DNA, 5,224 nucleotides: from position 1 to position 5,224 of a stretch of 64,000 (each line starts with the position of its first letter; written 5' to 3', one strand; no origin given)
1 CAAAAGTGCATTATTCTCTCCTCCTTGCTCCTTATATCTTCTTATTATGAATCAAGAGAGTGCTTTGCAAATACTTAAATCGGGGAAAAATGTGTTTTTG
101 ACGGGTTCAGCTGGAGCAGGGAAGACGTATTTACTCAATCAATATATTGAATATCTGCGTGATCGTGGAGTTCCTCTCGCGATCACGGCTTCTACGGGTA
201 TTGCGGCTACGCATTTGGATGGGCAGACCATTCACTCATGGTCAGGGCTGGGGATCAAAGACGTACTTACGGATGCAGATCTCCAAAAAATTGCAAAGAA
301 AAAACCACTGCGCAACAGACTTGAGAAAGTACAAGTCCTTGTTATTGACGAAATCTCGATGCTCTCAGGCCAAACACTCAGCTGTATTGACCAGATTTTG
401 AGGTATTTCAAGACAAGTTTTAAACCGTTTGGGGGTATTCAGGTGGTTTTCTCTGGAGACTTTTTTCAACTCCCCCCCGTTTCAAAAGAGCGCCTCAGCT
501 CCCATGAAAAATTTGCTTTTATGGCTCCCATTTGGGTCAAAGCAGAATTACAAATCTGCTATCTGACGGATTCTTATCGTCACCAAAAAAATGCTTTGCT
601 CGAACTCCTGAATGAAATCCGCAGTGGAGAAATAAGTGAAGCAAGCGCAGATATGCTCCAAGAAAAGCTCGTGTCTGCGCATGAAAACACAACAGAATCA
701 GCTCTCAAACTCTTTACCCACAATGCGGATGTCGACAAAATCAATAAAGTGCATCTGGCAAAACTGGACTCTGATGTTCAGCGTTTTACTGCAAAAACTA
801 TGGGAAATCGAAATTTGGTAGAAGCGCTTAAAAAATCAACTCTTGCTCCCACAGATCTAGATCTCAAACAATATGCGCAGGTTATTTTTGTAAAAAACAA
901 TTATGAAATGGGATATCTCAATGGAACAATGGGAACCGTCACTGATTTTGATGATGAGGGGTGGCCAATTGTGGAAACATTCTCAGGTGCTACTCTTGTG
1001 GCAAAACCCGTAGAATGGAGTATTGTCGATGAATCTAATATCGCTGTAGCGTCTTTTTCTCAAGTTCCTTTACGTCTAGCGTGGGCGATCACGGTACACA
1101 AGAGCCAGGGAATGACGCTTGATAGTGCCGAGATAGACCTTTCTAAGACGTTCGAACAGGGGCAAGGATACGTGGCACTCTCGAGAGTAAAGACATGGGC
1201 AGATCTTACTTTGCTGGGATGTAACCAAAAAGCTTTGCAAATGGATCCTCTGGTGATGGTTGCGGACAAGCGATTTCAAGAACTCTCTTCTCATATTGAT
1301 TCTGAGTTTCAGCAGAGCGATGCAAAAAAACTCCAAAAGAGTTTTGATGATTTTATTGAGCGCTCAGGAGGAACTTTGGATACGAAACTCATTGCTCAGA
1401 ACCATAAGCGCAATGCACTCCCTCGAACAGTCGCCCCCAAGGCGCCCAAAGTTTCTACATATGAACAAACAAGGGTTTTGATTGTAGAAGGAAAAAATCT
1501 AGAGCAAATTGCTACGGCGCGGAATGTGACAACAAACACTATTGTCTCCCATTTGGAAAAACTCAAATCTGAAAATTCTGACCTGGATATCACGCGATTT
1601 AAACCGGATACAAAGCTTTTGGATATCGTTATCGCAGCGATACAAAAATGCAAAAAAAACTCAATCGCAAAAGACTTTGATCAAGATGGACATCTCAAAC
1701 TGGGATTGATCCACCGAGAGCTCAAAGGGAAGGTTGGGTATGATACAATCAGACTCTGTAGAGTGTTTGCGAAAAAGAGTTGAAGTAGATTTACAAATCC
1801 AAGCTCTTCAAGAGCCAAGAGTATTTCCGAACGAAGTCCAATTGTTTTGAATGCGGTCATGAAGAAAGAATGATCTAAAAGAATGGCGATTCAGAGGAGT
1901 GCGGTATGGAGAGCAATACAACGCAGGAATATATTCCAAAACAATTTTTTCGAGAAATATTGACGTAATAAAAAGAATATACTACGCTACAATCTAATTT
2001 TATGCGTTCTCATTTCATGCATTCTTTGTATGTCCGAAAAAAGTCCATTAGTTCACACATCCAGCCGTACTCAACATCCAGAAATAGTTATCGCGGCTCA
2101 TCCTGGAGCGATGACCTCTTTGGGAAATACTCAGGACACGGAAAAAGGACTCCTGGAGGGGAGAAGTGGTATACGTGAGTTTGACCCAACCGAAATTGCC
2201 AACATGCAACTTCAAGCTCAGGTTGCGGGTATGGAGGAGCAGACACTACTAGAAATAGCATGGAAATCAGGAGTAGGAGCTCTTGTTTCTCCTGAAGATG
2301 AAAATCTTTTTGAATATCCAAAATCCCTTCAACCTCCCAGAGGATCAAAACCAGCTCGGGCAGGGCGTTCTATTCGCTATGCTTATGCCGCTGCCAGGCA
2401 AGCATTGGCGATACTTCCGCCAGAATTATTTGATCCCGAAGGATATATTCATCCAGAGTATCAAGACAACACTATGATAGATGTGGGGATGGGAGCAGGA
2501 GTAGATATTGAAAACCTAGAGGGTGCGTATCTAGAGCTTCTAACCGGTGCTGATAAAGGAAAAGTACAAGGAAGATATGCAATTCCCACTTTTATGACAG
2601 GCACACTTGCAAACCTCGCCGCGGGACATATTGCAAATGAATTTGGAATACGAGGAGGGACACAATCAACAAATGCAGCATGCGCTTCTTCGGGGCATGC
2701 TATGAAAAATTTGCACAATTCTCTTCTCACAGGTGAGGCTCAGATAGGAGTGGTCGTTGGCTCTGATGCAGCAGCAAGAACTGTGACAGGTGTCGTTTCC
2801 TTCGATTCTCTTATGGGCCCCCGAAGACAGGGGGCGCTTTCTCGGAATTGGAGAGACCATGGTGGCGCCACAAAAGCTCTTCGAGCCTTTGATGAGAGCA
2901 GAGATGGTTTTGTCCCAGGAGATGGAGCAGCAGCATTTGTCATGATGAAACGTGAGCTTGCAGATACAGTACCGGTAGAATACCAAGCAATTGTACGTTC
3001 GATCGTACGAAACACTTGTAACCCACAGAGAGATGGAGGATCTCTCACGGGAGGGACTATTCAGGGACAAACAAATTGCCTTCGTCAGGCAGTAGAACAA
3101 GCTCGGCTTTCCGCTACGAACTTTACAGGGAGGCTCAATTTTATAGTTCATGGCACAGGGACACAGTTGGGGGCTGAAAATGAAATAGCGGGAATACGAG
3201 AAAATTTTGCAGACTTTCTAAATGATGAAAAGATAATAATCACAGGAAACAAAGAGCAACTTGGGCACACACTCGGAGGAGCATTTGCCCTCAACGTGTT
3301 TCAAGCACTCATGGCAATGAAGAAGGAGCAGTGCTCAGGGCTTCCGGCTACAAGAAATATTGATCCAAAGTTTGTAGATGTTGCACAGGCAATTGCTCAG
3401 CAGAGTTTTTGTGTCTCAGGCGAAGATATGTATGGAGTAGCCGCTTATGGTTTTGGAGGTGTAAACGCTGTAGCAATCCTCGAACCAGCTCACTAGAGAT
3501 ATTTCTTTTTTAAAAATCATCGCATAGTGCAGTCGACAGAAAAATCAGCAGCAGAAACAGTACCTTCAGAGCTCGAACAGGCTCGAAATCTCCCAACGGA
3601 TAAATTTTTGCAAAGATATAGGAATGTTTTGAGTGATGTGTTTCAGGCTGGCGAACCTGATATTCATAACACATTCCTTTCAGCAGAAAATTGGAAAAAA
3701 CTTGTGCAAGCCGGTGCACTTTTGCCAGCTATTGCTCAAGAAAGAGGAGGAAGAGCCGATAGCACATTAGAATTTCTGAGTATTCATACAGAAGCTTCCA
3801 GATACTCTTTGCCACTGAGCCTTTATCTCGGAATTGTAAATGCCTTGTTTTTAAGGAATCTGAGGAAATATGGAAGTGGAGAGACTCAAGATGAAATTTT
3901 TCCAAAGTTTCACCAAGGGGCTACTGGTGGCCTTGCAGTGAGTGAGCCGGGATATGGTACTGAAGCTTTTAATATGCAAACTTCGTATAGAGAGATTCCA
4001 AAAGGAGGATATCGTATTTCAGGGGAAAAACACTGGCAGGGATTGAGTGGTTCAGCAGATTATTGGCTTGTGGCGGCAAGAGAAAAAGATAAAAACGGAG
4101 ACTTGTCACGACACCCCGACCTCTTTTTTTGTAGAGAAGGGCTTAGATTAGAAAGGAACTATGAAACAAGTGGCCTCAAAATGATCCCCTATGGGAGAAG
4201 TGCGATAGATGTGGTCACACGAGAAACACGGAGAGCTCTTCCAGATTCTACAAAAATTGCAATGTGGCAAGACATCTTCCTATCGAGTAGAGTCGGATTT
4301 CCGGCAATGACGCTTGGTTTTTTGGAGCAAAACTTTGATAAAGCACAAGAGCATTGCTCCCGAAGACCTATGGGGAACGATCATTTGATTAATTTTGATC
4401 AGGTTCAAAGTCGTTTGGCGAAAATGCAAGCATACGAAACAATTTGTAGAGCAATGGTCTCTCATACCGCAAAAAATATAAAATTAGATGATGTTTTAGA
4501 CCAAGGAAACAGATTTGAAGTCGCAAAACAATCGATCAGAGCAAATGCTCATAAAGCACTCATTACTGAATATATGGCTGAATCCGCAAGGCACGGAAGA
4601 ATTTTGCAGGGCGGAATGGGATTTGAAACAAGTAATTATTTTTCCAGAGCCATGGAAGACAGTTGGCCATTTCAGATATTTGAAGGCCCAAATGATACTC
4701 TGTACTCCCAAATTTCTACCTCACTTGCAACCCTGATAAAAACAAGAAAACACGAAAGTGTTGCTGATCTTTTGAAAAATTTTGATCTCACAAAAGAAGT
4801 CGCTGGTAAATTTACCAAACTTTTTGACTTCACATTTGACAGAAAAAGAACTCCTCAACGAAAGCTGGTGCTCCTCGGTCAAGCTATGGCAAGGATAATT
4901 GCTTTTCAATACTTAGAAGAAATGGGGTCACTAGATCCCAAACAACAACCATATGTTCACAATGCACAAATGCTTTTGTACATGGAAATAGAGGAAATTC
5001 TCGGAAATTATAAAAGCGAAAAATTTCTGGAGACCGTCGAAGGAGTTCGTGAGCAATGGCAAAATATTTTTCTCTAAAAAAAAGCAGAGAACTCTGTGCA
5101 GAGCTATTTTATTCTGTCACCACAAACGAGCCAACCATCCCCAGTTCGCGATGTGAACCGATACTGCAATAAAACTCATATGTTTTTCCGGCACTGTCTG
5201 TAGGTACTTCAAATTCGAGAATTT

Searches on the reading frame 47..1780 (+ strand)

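Call 21: search_protein_families(library=pfam, proteins=[window:47-1780:+], max_evalue=0.0001)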
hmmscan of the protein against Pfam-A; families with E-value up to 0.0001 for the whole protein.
window:47-1780:+ (578 aa): 8 families
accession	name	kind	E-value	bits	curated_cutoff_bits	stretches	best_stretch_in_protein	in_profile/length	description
PF05970.20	PIF1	-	3.2e-38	132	25.9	1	10-197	19-218/223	PIF1-like helicase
PF13604.12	AAA_30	-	2.6e-17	63.6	27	1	3-209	6-186/191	AAA domain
PF14493.12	HTH_40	-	4.7e-14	52.9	27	1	471-572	1-89/89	Helix-turn-helix domain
PF13245.12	AAA_19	-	3.9e-13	50.2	25.1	1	3-146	1-133/134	AAA domain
PF13401.12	AAA_22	-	9.1e-07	29.7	27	1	13-137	5-122/130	AAA domain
PF00270.35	DEAD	-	2.4e-05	24.6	26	0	2-29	3-30/167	DEAD/DEAH box helicase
PF13479.12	AAA_24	-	3.1e-05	24.3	27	1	13-119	2-89/195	AAA domain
PF21530.3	Pif1_2B_dom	-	4.8e-05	23.4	23.9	0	257-301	2-47/47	DNA helicase Pif1, 2B domain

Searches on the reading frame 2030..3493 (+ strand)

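Call 21: search_protein_families(library=pfam, proteins=[window:2030-3493:+], max_evalue=0.0001)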
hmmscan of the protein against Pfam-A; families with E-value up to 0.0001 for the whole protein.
window:2030-3493:+ (488 aa): 2 families
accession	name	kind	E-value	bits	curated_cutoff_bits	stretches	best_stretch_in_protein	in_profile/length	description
PF00109.32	ketoacyl-synt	-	1e-21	78.1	20.8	1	26-309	11-250/252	Beta-ketoacyl synthase, N-terminal domain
PF02801.28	Ketoacyl-synt_C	-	1.2e-11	45.1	20.8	1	342-434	22-111/119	Beta-ketoacyl synthase, C-terminal domain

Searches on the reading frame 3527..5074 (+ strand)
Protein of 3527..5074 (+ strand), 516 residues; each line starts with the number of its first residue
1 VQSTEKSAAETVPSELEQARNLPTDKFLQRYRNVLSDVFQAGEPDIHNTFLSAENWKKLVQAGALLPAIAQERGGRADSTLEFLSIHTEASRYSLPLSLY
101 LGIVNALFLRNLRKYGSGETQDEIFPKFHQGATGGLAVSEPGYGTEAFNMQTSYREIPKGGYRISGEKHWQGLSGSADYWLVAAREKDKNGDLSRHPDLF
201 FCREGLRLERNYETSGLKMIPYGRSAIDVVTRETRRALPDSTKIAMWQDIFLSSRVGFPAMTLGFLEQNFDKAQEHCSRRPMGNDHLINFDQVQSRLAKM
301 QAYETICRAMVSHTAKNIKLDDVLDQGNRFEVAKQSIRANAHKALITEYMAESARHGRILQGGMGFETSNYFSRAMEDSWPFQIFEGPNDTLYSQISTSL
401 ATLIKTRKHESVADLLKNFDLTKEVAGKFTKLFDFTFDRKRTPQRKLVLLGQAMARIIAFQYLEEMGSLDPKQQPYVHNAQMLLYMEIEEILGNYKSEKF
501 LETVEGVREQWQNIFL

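Call 21: search_protein_families(library=pfam, proteins=[window:3527-5074:+], max_evalue=0.0001)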
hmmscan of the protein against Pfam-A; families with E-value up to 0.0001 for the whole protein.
window:3527-5074:+ (516 aa): 4 families
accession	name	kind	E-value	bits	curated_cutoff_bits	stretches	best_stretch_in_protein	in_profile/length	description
PF00441.29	Acyl-CoA_dh_1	-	2.3e-16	60.7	22.4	1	247-399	9-148/150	Acyl-CoA dehydrogenase, C-terminal domain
PF02770.24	Acyl-CoA_dh_M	-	2e-10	41.1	33.3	1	136-225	2-92/97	Acyl-CoA dehydrogenase, middle domain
PF02771.21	Acyl-CoA_dh_N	-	4.4e-08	33.9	22.9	1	43-131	25-112/113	Acyl-CoA dehydrogenase, N-terminal domain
PF22924.1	ACOX_C_alpha1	-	1.2e-07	32.1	27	1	284-400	45-168/169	Acyl-CoA oxidase, C-alpha1 domain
